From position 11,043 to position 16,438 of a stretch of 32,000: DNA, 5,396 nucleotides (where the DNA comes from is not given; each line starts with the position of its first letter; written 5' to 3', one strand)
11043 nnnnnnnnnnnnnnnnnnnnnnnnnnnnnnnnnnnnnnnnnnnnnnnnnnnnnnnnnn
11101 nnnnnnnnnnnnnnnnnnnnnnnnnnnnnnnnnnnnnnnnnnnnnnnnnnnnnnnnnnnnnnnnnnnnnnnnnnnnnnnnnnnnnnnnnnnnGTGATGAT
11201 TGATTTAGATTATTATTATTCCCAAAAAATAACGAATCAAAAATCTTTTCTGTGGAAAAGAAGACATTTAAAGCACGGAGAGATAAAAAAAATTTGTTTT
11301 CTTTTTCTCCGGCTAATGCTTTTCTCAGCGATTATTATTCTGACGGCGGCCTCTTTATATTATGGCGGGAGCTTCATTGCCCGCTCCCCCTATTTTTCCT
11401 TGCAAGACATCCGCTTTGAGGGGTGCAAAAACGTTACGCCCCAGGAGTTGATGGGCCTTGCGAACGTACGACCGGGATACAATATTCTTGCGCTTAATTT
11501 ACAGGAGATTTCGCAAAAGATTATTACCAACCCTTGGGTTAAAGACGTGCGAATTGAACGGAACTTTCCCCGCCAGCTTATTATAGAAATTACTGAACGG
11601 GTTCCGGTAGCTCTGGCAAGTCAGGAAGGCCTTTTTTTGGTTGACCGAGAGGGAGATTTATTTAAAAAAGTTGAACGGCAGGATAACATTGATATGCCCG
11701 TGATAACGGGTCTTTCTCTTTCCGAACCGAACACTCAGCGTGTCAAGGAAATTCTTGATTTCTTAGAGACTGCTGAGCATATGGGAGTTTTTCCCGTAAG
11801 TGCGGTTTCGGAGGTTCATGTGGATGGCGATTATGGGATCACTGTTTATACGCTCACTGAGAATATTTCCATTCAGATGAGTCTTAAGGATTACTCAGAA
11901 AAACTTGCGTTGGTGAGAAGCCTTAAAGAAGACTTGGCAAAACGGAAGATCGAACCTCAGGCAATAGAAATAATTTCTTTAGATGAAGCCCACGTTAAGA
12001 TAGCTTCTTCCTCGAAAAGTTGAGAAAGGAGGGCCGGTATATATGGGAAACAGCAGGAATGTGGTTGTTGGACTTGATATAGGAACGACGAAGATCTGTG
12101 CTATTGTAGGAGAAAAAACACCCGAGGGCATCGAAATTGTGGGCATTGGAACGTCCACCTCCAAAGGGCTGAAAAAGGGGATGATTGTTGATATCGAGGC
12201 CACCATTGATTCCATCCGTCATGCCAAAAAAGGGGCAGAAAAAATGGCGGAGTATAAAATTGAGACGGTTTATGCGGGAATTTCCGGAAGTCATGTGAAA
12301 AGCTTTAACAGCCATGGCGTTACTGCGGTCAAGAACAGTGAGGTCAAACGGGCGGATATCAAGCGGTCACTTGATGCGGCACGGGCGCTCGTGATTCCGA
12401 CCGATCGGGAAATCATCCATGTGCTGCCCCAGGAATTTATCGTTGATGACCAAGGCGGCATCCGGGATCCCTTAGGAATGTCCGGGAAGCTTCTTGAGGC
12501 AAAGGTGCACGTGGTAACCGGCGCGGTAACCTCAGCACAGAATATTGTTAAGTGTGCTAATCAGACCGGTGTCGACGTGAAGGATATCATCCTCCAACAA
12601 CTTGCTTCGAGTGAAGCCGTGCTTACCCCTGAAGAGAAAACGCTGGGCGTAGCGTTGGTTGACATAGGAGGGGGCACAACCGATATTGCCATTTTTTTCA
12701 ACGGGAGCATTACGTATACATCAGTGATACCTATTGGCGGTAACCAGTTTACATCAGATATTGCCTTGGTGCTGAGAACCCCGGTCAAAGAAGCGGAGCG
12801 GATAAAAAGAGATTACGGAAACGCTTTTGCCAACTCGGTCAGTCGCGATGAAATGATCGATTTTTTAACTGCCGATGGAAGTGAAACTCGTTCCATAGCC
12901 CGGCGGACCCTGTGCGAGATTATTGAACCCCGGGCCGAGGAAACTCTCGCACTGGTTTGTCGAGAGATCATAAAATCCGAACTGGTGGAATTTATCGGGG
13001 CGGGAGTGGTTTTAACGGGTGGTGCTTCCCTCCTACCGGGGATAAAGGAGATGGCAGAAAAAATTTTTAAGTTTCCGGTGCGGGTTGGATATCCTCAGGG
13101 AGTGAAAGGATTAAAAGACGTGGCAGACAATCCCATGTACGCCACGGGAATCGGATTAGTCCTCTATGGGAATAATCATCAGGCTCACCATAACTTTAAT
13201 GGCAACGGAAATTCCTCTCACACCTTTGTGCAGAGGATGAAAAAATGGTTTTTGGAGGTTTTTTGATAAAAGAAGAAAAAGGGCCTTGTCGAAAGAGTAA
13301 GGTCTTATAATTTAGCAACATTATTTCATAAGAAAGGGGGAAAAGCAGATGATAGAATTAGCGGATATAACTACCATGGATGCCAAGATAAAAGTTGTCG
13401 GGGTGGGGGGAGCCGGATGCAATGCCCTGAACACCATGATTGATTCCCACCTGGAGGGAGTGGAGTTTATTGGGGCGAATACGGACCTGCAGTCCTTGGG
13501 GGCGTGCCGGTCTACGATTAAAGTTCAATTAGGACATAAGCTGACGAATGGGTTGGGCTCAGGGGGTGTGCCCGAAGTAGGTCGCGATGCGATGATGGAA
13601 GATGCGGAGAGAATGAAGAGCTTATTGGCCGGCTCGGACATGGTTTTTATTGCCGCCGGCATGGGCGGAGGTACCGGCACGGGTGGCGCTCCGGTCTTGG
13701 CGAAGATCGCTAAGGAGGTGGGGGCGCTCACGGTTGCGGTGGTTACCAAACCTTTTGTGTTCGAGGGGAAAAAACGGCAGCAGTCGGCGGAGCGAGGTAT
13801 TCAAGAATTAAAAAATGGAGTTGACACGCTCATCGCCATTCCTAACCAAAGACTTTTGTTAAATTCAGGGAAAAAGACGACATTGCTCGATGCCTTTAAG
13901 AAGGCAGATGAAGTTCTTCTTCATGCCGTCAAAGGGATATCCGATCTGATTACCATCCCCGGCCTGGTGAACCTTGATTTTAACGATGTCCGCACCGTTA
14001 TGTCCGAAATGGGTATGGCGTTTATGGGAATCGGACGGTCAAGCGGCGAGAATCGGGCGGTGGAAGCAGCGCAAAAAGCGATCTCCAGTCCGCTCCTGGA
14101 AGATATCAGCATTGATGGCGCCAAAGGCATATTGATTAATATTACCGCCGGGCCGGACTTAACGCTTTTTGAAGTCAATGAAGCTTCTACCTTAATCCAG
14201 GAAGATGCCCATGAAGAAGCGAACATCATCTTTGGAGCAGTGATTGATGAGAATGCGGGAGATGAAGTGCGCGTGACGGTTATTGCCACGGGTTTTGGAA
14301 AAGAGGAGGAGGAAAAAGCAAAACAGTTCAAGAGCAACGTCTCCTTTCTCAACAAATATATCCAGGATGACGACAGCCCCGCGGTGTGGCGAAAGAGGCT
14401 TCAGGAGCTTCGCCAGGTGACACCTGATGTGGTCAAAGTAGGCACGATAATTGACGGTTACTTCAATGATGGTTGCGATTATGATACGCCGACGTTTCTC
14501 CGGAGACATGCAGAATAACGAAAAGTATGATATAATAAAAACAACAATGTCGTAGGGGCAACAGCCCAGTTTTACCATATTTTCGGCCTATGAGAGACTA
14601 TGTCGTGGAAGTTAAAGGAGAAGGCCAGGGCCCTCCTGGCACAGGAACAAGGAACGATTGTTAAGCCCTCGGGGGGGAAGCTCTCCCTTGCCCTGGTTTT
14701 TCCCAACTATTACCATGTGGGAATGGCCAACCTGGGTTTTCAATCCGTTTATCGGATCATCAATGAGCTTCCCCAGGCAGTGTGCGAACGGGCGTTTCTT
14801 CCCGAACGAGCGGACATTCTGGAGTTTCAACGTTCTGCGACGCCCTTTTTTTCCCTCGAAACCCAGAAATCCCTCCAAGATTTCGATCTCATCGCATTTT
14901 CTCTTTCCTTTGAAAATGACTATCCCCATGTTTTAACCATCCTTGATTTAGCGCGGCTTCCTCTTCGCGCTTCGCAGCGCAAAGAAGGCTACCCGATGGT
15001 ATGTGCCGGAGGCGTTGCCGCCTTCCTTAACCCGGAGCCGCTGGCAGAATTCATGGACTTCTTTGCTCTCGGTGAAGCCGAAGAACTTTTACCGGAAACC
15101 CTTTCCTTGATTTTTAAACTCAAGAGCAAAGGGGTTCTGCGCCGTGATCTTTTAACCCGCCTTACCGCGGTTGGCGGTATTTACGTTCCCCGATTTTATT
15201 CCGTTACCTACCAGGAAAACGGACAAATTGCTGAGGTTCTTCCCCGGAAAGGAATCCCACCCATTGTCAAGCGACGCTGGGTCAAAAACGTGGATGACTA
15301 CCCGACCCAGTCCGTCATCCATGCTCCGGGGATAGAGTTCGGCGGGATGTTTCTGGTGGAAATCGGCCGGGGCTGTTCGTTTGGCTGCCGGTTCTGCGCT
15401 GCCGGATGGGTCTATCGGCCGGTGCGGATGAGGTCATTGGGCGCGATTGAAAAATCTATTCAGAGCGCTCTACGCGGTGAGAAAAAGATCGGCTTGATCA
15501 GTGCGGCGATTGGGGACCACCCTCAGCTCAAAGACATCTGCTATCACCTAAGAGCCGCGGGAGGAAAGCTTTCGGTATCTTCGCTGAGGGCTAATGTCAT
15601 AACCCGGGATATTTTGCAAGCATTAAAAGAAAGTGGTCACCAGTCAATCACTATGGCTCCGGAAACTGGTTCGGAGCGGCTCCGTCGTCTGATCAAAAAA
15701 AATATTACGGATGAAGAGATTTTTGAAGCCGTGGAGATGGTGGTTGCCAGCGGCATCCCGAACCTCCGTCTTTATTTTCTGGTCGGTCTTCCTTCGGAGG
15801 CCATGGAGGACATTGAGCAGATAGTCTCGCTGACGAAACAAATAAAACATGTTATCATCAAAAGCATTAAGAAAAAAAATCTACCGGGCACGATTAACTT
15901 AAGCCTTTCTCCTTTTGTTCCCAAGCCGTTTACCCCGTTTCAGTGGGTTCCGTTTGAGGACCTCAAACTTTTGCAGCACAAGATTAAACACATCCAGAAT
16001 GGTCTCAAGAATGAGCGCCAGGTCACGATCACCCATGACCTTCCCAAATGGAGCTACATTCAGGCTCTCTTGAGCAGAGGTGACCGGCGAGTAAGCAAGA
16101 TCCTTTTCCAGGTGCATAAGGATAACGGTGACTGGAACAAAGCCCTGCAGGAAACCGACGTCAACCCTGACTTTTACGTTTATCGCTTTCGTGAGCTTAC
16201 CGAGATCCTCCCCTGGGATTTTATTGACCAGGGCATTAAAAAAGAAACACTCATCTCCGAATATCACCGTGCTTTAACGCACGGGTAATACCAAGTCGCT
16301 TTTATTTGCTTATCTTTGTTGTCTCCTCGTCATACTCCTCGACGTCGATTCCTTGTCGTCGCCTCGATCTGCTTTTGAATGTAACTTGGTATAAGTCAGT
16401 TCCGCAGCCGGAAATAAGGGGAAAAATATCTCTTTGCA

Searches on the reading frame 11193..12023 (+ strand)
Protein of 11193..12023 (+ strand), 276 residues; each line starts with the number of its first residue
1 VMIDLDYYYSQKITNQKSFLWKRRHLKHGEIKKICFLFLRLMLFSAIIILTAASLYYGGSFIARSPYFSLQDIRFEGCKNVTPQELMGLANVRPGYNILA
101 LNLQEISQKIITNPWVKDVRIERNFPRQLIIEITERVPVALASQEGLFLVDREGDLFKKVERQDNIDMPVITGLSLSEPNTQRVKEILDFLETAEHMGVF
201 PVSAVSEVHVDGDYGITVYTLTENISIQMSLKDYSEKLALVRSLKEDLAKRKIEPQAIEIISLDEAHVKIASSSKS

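Call 43: search_protein_families(library=pfam, max_evalue=0.00001, proteins=[window:11193-12023:+])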
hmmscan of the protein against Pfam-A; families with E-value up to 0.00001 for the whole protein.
window:11193-12023:+ (276 aa): 1 family
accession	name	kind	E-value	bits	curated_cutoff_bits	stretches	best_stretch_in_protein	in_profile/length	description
PF08478.15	POTRA_1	-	1.1e-16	61.3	23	1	68-136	1-69/69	POTRA domain, FtsQ-type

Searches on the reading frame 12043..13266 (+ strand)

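Call 43: search_protein_families(library=pfam, max_evalue=0.00001, proteins=[window:12043-13266:+])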
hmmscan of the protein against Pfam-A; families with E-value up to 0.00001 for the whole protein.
window:12043-13266:+ (407 aa): 5 families
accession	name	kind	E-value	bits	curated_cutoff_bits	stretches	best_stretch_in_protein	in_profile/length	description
PF14450.12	FtsA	-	6.8e-51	172.3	31.8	2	204-371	1-127/127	Cell division protein FtsA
PF02491.25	SHS2_FTSA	-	1.3e-31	109.2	25.4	1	82-159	1-79/79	SHS2 domain inserted in FTSA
PF06723.19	MreB_Mbl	-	2.5e-15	56.6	27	1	169-349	113-304/327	MreB/Mbl protein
PF11104.14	PilM_2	-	7.1e-10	38.8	27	1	177-257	155-236/340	Type IV pilus assembly protein PilM;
PF06277.17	EutA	-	3.6e-07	29.9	27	1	195-240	137-182/475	Ethanolamine utilisation protein EutA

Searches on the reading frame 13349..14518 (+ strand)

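Call 43: search_protein_families(library=pfam, max_evalue=0.00001, proteins=[window:13349-14518:+])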
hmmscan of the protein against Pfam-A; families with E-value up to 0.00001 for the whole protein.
window:13349-14518:+ (389 aa): 2 families
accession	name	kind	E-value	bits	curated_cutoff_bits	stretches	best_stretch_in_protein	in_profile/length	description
PF00091.31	Tubulin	-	2.3e-43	149.1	33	1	13-170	1-186/190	Tubulin/FtsZ family, GTPase domain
PF12327.13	FtsZ_C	-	1.4e-37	128.3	27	1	222-316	1-94/95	FtsZ family, C-terminal domain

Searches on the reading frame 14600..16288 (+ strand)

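Call 43: search_protein_families(library=pfam, max_evalue=0.00001, proteins=[window:14600-16288:+])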
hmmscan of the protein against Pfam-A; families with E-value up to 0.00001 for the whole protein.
window:14600-16288:+ (562 aa): 2 families
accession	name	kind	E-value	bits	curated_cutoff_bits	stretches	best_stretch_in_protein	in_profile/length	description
PF19864.5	Radical_SAM_N2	-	2.4e-50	170.3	29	1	46-197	1-151/151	Radical SAM proteins, N-terminal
PF04055.27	Radical_SAM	-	5.8e-22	79.1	29.5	1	253-410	1-164/166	Radical SAM superfamily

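Call 76: search_protein_families(library=ncbifam, max_evalue=1e-10, proteins=[window:14600-16288:+])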
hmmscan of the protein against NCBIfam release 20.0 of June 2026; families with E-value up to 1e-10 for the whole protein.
window:14600-16288:+ (562 aa): 4 families
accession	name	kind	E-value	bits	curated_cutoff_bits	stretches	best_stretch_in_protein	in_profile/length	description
TIGR03960.1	rSAM_fuse_unch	hypoth_equivalog_domain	4e-137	458.3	462.3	1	12-559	13-580/605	TIGR03960 family B12-binding radical SAM protein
TIGR04013.1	B12_SAM_MJ_1487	hypoth_equivalog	2.1e-18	66.3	251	1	129-431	71-351/382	TIGR04013 family B12-binding domain/radical SAM domain-containing protein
NF050148.1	rSAM_ApyD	equivalog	1.2e-12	47.1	750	1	227-410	175-361/645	RiPP biosynthesis radical SAM protein ApyD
TIGR04014.1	B12_SAM_MJ_0865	equivalog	1.9e-12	46.7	360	1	252-415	162-336/434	methyl-coenzyme M reductase glutamine C-methyltransferase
